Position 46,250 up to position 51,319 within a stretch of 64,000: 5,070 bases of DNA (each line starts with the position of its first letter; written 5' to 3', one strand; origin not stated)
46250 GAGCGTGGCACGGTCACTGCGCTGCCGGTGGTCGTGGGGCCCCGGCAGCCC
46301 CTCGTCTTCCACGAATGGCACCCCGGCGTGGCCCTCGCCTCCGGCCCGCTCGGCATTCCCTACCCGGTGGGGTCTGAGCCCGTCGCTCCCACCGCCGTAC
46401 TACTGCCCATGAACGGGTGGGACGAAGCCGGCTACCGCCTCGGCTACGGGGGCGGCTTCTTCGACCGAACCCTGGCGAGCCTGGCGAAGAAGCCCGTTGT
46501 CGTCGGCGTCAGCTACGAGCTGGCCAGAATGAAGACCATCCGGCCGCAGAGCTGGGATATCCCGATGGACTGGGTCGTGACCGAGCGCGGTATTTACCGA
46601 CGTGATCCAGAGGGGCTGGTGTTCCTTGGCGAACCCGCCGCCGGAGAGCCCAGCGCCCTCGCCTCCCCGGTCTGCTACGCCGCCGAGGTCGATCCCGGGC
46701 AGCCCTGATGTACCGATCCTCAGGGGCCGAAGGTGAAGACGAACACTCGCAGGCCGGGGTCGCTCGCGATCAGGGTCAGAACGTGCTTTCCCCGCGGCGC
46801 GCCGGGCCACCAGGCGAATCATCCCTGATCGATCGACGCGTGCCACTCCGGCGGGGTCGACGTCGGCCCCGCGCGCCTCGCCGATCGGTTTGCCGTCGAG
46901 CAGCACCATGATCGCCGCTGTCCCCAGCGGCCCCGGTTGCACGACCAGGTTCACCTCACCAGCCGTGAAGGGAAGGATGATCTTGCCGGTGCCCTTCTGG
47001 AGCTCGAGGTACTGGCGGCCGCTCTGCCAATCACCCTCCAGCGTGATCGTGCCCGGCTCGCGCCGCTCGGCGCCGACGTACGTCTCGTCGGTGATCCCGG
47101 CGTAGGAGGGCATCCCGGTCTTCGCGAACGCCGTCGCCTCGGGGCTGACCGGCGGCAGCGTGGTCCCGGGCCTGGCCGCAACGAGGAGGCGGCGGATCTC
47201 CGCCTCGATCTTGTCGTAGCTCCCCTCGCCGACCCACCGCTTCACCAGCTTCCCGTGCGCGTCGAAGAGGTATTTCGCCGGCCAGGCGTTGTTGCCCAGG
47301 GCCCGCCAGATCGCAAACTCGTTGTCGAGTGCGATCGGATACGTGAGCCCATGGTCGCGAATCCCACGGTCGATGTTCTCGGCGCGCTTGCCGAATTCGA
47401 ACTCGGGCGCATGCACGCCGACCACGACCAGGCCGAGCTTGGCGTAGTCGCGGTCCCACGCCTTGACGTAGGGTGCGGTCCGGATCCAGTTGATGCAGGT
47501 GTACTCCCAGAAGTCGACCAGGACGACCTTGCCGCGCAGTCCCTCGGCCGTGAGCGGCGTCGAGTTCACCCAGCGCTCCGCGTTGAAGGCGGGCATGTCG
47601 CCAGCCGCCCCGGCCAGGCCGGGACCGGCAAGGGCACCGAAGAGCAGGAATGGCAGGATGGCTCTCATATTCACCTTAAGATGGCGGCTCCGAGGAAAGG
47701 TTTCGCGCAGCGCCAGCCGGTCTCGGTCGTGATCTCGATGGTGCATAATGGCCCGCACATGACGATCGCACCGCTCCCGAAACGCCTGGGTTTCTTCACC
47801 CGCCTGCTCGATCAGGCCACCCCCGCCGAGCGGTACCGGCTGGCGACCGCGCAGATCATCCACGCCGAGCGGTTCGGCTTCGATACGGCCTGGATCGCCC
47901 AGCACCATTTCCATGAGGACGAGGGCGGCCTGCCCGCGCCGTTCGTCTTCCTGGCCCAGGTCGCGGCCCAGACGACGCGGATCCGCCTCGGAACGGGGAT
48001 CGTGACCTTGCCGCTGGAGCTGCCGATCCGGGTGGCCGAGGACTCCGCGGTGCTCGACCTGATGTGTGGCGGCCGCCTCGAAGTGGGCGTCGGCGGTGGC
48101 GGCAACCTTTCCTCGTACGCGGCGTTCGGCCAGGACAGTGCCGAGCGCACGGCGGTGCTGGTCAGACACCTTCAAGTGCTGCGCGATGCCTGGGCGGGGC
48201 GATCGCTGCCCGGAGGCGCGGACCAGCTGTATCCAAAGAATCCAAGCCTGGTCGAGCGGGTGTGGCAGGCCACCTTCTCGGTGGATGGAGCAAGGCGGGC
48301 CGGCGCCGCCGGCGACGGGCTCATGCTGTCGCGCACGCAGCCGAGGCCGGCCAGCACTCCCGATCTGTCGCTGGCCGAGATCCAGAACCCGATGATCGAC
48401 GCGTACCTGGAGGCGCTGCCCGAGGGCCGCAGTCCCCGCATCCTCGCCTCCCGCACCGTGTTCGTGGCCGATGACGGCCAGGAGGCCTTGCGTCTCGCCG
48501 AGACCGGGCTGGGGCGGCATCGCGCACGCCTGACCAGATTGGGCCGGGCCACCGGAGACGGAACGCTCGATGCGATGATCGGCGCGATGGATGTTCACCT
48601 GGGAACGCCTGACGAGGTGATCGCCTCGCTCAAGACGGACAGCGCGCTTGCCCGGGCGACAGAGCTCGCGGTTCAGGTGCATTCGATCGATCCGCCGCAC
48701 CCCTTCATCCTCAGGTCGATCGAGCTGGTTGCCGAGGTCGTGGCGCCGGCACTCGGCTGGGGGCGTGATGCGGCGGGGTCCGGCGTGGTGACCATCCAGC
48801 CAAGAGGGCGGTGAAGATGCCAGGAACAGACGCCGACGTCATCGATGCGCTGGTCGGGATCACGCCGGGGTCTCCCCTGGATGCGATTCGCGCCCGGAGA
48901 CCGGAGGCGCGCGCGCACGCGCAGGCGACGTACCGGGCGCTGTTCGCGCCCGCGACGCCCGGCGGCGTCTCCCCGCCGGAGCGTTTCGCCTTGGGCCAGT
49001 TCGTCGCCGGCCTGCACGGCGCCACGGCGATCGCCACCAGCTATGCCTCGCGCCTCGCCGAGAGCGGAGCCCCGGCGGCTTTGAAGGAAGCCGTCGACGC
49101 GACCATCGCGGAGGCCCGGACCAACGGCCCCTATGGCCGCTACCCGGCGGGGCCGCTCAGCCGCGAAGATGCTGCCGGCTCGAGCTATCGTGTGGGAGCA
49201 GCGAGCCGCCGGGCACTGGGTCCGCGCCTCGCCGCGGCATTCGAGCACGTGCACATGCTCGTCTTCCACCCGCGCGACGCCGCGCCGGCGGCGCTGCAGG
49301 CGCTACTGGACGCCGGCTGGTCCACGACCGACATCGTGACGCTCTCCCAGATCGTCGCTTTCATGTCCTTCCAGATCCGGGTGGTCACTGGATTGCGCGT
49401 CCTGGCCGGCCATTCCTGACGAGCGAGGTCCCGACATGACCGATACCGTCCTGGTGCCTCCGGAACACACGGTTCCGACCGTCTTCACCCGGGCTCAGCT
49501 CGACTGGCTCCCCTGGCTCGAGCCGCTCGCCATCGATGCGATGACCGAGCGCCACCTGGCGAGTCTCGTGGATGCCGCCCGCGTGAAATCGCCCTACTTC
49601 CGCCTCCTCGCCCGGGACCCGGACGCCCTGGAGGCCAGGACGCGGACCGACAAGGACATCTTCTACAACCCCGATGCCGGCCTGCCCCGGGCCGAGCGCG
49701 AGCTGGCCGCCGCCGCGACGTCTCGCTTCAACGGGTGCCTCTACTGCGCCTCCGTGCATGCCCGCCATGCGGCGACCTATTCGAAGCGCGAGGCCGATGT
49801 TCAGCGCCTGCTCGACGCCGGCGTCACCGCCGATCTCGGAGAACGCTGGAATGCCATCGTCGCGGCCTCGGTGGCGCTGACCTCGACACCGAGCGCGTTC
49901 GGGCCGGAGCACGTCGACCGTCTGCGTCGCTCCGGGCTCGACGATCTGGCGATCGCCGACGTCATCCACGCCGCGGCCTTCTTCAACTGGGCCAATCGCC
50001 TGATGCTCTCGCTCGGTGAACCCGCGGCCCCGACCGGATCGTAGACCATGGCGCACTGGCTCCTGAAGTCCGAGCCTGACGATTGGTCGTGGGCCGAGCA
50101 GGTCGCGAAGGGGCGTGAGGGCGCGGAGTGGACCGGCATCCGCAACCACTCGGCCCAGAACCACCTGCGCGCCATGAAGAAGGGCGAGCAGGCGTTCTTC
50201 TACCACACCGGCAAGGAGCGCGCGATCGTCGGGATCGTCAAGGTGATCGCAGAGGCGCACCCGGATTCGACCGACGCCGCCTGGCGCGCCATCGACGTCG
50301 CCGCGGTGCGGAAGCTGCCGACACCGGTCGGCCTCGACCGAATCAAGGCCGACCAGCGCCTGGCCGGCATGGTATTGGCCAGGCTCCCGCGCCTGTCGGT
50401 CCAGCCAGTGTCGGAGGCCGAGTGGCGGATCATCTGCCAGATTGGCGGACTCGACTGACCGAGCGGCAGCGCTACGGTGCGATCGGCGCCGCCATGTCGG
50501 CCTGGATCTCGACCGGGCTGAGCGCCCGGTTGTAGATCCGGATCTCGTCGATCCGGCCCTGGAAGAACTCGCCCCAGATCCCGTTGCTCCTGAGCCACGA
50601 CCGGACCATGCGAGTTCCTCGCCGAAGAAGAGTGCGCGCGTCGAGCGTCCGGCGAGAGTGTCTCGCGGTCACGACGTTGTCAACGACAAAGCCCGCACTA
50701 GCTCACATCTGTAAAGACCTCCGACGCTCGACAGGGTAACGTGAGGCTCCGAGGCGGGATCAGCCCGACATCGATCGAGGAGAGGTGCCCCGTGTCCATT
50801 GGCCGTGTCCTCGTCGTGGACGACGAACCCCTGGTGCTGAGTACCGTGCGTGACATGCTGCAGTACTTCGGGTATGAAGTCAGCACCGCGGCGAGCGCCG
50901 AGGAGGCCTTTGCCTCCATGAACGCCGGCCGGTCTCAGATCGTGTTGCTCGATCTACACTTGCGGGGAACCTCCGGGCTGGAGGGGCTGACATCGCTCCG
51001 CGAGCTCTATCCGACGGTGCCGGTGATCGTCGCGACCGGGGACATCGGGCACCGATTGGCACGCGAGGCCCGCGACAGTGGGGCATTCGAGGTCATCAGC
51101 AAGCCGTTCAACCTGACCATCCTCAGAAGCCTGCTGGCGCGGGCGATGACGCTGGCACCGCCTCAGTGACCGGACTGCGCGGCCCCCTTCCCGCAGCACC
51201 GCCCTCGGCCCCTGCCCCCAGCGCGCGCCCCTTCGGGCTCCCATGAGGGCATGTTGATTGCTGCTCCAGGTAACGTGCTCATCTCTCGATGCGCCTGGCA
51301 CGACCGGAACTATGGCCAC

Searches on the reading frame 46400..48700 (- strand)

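Call 16: search_protein_families(library=pfam, proteins=[window:46400-48700:-], max_evalue=0.001)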
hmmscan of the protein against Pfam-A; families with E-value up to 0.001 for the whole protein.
window:46400-48700:- (766 aa): 3 families
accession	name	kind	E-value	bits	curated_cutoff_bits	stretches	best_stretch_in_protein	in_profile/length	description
PF17991.7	Thioredoxin_10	-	2.1e-13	51.5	27.1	1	533-636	20-120/142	Thioredoxin like C-terminal domain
PF08534.16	Redoxin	-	3.8e-08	33.7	26.6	1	366-494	2-137/148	Redoxin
PF00578.27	AhpC-TSA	-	2.3e-07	31.2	26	1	369-487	5-123/124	AhpC/TSA family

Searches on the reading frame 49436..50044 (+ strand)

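Call 16: search_protein_families(library=pfam, proteins=[window:49436-50044:+], max_evalue=0.001)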
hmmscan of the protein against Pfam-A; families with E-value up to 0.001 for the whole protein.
window:49436-50044:+ (202 aa): 1 family
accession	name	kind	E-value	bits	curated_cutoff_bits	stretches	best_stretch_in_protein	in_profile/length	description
PF02627.25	CMD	-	1e-15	57.9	23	1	62-144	1-81/84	Carboxymuconolactone decarboxylase family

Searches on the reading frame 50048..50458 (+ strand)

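Call 16: search_protein_families(library=pfam, proteins=[window:50048-50458:+], max_evalue=0.001)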
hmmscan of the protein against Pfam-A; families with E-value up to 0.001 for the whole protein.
window:50048-50458:+ (136 aa): 1 family
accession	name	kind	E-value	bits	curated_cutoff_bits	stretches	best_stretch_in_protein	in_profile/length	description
PF01878.24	EVE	-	2.7e-41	141.4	23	1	2-131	1-144/145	EVE domain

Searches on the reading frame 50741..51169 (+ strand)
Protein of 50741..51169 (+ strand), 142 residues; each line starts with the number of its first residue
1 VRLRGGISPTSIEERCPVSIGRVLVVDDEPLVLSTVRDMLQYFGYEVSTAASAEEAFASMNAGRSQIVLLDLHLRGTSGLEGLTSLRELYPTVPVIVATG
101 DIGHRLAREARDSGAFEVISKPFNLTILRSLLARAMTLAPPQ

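Call 16: search_protein_families(library=pfam, proteins=[window:50741-51169:+], max_evalue=0.001)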
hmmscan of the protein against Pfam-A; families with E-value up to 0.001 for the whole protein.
window:50741-51169:+ (142 aa): 1 family
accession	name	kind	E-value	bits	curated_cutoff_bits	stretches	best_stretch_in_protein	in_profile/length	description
PF00072.30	Response_reg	-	1e-23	84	30.2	1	23-130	1-108/111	Response regulator receiver domain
